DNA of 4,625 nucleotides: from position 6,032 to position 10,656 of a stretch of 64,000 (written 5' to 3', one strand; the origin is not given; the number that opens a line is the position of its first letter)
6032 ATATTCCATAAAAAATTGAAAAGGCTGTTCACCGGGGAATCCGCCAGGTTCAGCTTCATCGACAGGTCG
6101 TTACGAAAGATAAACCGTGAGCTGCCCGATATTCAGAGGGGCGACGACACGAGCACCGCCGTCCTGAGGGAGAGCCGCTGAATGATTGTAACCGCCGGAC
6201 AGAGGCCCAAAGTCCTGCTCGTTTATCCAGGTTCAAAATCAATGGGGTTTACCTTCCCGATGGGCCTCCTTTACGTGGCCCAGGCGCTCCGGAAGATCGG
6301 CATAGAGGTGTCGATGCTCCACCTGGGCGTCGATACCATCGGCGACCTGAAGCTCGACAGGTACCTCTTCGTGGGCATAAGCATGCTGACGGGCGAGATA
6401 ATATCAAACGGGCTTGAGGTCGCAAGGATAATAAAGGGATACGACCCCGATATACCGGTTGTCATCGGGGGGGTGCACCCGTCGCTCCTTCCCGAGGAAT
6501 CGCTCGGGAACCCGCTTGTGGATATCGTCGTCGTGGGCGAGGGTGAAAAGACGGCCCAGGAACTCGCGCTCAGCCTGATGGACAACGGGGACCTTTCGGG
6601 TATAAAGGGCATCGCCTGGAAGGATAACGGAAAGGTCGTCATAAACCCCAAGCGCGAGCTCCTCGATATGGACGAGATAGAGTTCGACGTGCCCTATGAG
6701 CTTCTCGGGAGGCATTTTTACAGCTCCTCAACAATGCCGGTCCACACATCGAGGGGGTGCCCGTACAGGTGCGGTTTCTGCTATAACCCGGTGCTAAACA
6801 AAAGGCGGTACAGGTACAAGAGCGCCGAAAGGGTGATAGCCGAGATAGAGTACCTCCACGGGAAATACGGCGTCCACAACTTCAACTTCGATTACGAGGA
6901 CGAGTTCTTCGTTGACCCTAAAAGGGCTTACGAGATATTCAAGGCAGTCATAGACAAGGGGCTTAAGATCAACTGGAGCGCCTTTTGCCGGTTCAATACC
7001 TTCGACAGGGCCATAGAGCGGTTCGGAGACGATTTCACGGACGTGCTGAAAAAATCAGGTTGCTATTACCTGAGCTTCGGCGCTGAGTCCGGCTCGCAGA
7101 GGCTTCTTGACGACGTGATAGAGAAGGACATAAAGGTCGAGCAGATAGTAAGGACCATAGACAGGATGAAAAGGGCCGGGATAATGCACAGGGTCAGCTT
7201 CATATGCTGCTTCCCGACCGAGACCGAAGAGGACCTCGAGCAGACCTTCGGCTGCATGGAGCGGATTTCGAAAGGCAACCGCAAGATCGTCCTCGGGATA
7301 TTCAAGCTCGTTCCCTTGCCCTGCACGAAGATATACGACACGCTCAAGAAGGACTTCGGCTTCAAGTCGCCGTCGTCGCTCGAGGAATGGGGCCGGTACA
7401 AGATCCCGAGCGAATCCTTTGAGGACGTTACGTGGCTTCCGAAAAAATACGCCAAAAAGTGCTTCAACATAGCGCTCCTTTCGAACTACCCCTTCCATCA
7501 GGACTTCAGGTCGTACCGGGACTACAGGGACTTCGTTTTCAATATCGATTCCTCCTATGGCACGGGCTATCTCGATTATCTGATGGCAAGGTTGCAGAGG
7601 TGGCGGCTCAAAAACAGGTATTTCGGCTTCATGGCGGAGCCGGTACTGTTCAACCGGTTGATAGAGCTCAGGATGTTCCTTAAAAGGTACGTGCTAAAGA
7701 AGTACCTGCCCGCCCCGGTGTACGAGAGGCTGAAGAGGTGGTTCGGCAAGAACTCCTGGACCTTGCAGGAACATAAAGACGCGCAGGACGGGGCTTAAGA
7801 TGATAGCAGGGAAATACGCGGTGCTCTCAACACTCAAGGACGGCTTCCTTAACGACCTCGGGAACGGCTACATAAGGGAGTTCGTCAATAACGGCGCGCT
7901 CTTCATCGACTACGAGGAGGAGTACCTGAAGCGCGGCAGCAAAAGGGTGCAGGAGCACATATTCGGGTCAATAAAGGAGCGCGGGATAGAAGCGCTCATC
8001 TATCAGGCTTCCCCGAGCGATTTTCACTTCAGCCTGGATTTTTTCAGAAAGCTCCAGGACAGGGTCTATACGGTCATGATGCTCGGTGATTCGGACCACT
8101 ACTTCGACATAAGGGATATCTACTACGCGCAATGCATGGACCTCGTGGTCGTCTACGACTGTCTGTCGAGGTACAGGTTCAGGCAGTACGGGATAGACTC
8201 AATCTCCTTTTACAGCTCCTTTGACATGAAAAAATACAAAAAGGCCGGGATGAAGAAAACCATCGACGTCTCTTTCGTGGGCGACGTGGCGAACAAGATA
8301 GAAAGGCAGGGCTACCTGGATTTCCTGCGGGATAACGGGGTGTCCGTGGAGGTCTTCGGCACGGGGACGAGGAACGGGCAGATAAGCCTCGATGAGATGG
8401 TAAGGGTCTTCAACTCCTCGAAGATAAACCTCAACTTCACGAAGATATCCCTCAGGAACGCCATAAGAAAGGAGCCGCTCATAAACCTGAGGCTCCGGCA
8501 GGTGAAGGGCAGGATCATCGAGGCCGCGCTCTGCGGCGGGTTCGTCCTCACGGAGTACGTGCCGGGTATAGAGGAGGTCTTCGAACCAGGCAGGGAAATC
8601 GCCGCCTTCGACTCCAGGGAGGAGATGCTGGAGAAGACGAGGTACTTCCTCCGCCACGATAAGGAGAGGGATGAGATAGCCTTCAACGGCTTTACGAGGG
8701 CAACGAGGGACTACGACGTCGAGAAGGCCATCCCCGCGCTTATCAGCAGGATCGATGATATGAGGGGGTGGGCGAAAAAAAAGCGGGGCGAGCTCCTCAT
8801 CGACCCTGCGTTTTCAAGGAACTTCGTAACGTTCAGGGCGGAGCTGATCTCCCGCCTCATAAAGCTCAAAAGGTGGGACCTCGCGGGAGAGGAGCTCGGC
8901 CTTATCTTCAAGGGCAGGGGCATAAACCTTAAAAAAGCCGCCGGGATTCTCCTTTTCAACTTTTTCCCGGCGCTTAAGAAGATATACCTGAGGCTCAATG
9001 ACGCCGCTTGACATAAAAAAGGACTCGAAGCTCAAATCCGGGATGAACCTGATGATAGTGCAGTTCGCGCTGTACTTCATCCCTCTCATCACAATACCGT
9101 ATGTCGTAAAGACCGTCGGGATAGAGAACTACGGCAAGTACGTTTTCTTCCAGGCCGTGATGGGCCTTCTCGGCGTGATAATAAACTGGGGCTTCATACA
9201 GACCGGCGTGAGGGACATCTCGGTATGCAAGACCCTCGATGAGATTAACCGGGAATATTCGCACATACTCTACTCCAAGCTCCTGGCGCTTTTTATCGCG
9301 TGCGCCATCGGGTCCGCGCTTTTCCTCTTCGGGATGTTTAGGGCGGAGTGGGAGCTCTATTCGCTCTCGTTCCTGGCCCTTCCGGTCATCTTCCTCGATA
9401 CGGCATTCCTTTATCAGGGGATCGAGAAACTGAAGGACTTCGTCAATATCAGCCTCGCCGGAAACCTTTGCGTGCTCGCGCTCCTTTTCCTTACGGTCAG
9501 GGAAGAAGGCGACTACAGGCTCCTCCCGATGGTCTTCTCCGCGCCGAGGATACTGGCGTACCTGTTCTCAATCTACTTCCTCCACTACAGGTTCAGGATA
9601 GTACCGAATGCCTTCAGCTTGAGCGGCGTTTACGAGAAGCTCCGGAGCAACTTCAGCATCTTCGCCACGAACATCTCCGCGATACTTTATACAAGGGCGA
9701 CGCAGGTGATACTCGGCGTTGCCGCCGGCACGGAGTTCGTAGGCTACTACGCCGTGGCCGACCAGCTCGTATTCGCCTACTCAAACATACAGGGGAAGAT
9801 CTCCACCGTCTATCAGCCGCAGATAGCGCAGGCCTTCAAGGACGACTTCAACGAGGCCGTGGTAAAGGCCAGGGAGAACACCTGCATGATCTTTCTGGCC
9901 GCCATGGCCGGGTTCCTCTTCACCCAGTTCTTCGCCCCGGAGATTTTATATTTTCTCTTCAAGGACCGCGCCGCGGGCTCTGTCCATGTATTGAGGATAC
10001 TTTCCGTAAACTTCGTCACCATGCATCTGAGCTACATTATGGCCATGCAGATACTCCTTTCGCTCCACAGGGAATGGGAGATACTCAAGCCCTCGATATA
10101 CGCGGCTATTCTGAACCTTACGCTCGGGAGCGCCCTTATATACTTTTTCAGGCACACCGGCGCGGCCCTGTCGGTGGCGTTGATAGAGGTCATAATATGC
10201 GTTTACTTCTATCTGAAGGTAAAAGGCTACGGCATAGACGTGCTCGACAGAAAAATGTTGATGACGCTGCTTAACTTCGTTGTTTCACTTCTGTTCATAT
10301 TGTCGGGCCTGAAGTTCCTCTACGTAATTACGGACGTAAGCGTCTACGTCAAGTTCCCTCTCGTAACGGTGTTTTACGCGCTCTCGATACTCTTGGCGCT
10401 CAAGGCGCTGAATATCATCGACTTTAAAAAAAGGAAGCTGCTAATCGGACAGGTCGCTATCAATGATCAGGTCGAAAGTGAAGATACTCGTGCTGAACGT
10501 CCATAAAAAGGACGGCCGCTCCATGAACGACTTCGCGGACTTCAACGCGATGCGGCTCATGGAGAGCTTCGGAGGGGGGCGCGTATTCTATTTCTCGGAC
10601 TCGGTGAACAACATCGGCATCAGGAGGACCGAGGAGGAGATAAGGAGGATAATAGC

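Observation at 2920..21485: Five paralogous cobalamin-binding (class B) radical SAM enzymes embedded in a Wzx/Wzy polysaccharide gene cluster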

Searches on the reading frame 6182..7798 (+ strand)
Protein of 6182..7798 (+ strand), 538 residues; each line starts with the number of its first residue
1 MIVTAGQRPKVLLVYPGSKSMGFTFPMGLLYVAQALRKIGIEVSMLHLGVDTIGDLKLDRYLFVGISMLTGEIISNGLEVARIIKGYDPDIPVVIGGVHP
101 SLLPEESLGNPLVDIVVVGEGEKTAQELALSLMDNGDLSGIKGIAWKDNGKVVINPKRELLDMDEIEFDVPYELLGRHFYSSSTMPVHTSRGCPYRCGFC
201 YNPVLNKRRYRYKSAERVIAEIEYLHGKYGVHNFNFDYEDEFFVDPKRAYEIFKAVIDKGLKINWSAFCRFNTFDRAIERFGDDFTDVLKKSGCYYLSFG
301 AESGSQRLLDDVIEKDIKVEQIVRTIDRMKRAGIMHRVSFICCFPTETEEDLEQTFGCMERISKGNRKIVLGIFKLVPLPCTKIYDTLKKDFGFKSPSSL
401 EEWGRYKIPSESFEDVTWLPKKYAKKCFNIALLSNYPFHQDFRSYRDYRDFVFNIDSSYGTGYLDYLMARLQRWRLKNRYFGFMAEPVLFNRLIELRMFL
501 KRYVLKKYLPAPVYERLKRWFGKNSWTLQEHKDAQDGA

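Call 3: search_protein_families(library=pfam, proteins=[window:6182-7798:+])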
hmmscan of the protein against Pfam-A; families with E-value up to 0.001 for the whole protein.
window:6182-7798:+ (538 aa): 2 families
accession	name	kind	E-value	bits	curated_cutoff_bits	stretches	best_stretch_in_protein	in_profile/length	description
PF04055.27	Radical_SAM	-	1e-22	81.5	29.5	1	189-356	3-163/166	Radical SAM superfamily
PF02310.24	B12-binding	-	1.5e-18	67.3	32.1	1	22-128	10-120/121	B12 binding domain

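Call 5: search_protein_families(library=ncbifam, proteins=[window:6182-7798:+], max_evalue=0.001)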
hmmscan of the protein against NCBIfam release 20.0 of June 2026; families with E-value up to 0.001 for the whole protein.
window:6182-7798:+ (538 aa): 25 families
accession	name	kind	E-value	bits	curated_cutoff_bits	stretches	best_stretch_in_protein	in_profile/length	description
NF050148.1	rSAM_ApyD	equivalog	2.2e-45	155.2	750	1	65-391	79-396/645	RiPP biosynthesis radical SAM protein ApyD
TIGR04013.1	B12_SAM_MJ_1487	hypoth_equivalog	3e-38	131.7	251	2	66-225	49-192/382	TIGR04013 family B12-binding domain/radical SAM domain-containing protein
TIGR02026.1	BchE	equivalog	4.3e-37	128.1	481.35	1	18-358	14-361/497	magnesium-protoporphyrin IX monomethyl ester anaerobic oxidative cyclase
NF038361.1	rSAM_Sden_1168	equivalog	6.3e-36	124.1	575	1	61-362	141-451/560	Sden_1168 family B12-binding radical SAM P-methyltransferase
TIGR04385.1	B12_rSAM_cofa1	equivalog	2.2e-35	122.8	450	1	80-365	89-367/438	B12 lower ligand biosynthesis radical SAM protein BzaD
TIGR03471.1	HpnJ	equivalog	3.8e-35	121.7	577.6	1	75-392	82-391/472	hopanoid biosynthesis associated radical SAM protein HpnJ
TIGR04479.1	bcpD_PhpK_rSAM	subfamily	1.8e-32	112.4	600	1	27-361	73-408/504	PhpK family radical SAM P-methyltransferase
TIGR04072.2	rSAM_ladder_B12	equivalog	2.9e-32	111.9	360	1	25-373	17-360/443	lipid biosynthesis B12-binding/radical SAM protein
TIGR04014.1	B12_SAM_MJ_0865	equivalog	4.4e-31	108.1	360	1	79-364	59-338/434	methyl-coenzyme M reductase glutamine C-methyltransferase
NF045585.1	rSAM_slr0320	equivalog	5.4e-19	68.1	775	1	72-357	123-404/511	photosystem II high light acclimation radical SAM protein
TIGR04367.1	HpnR_B12_rSAM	equivalog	6e-19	67.9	650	1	26-342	22-333/490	hopanoid C-3 methylase HpnR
NF033712.0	B12_rSAM_KedN5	subfamily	6.3e-19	67.6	700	1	79-234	80-244/624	KedN5 family methylcobalamin-dependent radical SAM C-methyltransferase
TIGR03975.1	rSAM_ocin_1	subfamily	4.8e-18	65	281.85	1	58-360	126-428/606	RiPP maturation radical SAM C-methyltransferase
NF040542.1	rSAM_RCCLKC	equivalog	1.8e-15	57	450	1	26-354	13-342/423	arsinothricin biosynthesis radical SAM protein ArsL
TIGR04190.1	B12_SAM_Ta0216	equivalog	6.4e-15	54.7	500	1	25-228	36-269/554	TIGR04190 family B12-binding domain/radical SAM domain protein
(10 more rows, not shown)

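Call 44: find_homologous_proteins(query=window:6182-7798:+)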
Query window:6182-7798:+ (538 aa): 2937 proteins with E <= 0.001 among 8000 candidates; the best 120 are listed.
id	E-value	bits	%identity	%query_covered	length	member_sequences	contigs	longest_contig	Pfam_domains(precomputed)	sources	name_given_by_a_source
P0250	0.0e+0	1150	94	96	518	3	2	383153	PF04055.28,PF02310.25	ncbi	-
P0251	0.0e+0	1060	85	98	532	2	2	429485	PF04055.28,PF02310.25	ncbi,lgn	-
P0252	5.5e-293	991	80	98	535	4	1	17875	PF04055.28,PF02310.25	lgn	-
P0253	2.9e-279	945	76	98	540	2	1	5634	PF04055.28,PF02310.25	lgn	-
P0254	1.8e-276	936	77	97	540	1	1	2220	PF04055.28,PF02310.25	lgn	-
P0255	1.8e-275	933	76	98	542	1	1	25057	PF04055.28,PF19864.6,PF02310.25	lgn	-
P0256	1.5e-271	920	75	97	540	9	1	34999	PF04055.28,PF19864.6,PF02310.25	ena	-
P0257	1.1e-246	838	67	97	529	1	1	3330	PF04055.28,PF02310.25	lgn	-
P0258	5.2e-245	832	68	96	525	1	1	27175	PF04055.28,PF02310.25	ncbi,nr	ncbi:MAG: B12-binding domain-containing radical SAM protein [Nitrospirae bacterium]|nr:B12-binding d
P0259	9.8e-235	798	65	97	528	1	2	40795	PF04055.28,PF02310.25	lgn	-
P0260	6.8e-232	789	63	96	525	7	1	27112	PF04055.28,PF13353.12,PF02310.25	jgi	jgi:radical SAM superfamily enzyme YgiQ (UPF0313 family)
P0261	7.5e-217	739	62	96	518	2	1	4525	PF04055.28,PF02310.25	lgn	-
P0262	1.7e-213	728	59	96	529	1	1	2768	PF04055.28,PF02310.25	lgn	-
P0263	5.1e-213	727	58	98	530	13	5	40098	PF04055.28,PF02310.25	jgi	-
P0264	1.0e-207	709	56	97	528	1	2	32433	PF04055.28,PF02310.25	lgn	-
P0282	4.2e-187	641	54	97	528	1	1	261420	PF04055.28,PF02310.25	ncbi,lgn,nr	ncbi:MAG: radical SAM protein [Elusimicrobiales bacterium]|nr:radical SAM protein [Elusimicrobiales 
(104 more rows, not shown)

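Call 45: find_encoding_contigs(protein=P0258, flank=10000, max_places=1)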
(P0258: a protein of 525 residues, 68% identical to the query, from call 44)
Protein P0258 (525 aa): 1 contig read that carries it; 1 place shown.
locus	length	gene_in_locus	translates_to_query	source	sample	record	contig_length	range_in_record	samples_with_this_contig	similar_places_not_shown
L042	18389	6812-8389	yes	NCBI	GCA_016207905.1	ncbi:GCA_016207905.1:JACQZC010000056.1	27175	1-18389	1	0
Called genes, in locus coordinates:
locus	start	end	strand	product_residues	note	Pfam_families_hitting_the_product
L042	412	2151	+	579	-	PF00633:HHH (faint), PF14716:HHH_8, PF14520:HHH_5, PF14791:DNA_pol_B_thumb, PF02811:PHP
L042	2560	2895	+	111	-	PF01909:NTP_transf_2, PF18765:Polbeta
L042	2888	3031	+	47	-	PF01934:HepT-like (weak)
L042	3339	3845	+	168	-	PF02357:NusG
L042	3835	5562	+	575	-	PF02310:B12-binding, PF04055:Radical_SAM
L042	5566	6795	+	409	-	PF13524:Glyco_trans_1_2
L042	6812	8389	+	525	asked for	PF02310:B12-binding, PF04055:Radical_SAM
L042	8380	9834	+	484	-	PF01943:Polysacc_synt, PF13440:Polysacc_synt_3 (weak)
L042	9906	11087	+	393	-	PF13524:Glyco_trans_1_2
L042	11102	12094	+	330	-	PF01073:3Beta_HSD, PF01370:Epimerase, PF02719:Polysacc_synt_2, PF04321:RmlD_sub_bind, PF05368:NmrA (weak), PF16363:GDP_Man_Dehyd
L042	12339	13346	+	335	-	PF13439:Glyco_transf_4 (faint), PF00534:Glycos_transf_1, PF13692:Glyco_trans_1_4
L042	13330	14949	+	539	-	PF13231:PMT_2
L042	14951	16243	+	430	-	PF04932:Wzy_C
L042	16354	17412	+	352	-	PF01075:Glyco_transf_9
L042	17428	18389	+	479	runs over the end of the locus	PF02310:B12-binding, PF04055:Radical_SAM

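Call 46: find_encoding_contigs(protein=P0282, flank=10000, max_places=1)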
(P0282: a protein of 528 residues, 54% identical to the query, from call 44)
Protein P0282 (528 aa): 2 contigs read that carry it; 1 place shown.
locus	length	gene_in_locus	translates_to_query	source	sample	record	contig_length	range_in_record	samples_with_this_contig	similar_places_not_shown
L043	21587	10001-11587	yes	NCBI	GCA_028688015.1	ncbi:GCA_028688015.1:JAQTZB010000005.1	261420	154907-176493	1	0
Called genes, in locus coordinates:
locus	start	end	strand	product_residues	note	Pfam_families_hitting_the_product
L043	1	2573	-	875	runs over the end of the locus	PF07517:SecA_DEAD, PF00270:DEAD (faint), PF01043:SecA_PP_bind, PF21090:P-loop_SecA, PF07516:SecA_SW, PF02810:SEC-C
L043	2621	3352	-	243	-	PF02517:Rce1-like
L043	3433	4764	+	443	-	PF00574:CLP_protease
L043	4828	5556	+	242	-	-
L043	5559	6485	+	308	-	-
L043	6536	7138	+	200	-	-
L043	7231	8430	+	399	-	PF13524:Glyco_trans_1_2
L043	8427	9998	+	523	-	PF03023:MurJ, PF13440:Polysacc_synt_3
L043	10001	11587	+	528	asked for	PF02310:B12-binding, PF04055:Radical_SAM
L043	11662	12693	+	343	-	PF01370:Epimerase, PF04321:RmlD_sub_bind (faint), PF16363:GDP_Man_Dehyd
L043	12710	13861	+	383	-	PF01041:DegT_DnrJ_EryC1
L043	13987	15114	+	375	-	PF13524:Glyco_trans_1_2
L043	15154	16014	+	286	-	-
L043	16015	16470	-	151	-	PF00588:SpoU_methylase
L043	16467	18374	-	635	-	PF13522:GATase_6, PF13537:GATase_7, PF00733:Asn_synthase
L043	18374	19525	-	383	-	PF13439:Glyco_transf_4, PF13579:Glyco_trans_4_4, PF20706:GT4-conflict (weak), PF00534:Glycos_transf_1, PF13692:Glyco_trans_1_4, PF13524:Glyco_trans_1_2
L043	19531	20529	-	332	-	PF03706:LPG_synthase_TM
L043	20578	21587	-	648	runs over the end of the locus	PF01432:Peptidase_M3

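Call 63: search_solved_structures(query=window:6182-7798:+, max_evalue=0.001)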
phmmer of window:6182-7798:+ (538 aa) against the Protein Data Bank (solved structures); distinct sequences matched with E-value up to 0.001: 6.
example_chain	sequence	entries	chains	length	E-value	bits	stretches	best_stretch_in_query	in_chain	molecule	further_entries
9ccb_A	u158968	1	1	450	1.4e-14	56.7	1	79-389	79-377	Radical SAM core domain-containing protein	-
7kdx_A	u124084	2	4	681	1.1e-10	43.9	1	78-383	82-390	Methyltransferase TokK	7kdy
9n1b_A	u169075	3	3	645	1e-09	40.7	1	110-357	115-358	Radical SAM protein | Radical SAM enzyme CysS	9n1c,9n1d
6fd2_B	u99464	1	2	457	2.3e-08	36.2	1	186-386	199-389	Putative apramycin biosynthetic oxidoreductase 4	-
6wte_A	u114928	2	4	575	3.5e-08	35.6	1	185-354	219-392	B12-binding domain-containing protein | Tryptophan-C2-methyltransferase containing B12-binding domain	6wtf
5ul2_A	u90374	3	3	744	1.4e-06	30.3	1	87-342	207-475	OxsB protein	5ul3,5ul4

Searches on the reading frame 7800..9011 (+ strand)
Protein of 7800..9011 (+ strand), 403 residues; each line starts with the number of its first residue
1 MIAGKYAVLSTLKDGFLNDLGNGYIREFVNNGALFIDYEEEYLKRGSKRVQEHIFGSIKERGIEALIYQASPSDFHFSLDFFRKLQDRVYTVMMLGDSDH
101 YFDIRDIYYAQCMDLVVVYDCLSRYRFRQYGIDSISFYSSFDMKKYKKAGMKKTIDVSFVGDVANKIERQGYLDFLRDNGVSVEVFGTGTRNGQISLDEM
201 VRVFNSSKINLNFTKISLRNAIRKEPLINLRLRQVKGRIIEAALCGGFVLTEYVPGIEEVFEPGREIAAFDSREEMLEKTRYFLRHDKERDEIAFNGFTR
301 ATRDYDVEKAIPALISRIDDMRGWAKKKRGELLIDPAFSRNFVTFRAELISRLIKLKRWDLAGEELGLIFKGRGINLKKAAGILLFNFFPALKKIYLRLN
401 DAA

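Call 3: search_protein_families(library=pfam, proteins=[window:7800-9011:+])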
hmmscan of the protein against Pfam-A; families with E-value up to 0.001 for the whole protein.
window:7800-9011:+ (403 aa): 1 family
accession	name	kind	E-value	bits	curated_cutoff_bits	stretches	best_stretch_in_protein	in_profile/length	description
PF13524.12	Glyco_trans_1_2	-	1.2e-26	93.8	25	1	173-310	6-138/144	Glycosyl transferase-like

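Call 8: search_protein_families(library=ncbifam, proteins=[window:7800-9011:+])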
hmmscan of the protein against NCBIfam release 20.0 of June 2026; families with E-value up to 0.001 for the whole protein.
window:7800-9011:+ (403 aa): 0 families

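Call 61: search_solved_structures(query=window:7800-9011:+, max_evalue=0.01)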
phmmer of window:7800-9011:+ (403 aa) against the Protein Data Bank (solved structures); distinct sequences matched with E-value up to 0.01: 0.

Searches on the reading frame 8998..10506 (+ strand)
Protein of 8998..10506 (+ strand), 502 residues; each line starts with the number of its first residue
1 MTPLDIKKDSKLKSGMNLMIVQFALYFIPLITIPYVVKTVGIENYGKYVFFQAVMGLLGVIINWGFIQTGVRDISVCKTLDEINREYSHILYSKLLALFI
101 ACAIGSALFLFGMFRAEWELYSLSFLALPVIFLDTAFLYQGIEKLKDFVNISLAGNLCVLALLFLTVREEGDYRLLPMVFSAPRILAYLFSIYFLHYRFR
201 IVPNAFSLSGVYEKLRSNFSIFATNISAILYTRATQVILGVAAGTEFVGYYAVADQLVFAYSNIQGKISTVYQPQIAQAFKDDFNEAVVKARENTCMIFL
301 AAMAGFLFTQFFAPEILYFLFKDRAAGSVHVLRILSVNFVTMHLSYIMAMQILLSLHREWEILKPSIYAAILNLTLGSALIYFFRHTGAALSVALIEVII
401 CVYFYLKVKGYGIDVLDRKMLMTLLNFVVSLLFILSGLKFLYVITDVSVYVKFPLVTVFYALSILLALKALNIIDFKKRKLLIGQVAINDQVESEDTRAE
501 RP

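Call 3: search_protein_families(library=pfam, proteins=[window:8998-10506:+])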
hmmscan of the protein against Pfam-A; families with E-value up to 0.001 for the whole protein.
window:8998-10506:+ (502 aa): 1 family
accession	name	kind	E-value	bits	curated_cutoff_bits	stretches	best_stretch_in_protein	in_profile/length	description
PF01943.22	Polysacc_synt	-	1.7e-20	74.1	28.2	1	13-279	3-273/274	Polysaccharide biosynthesis protein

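Call 5: search_protein_families(library=ncbifam, proteins=[window:8998-10506:+], max_evalue=0.001)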
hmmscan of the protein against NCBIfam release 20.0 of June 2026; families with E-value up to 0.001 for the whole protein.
window:8998-10506:+ (502 aa): 0 families
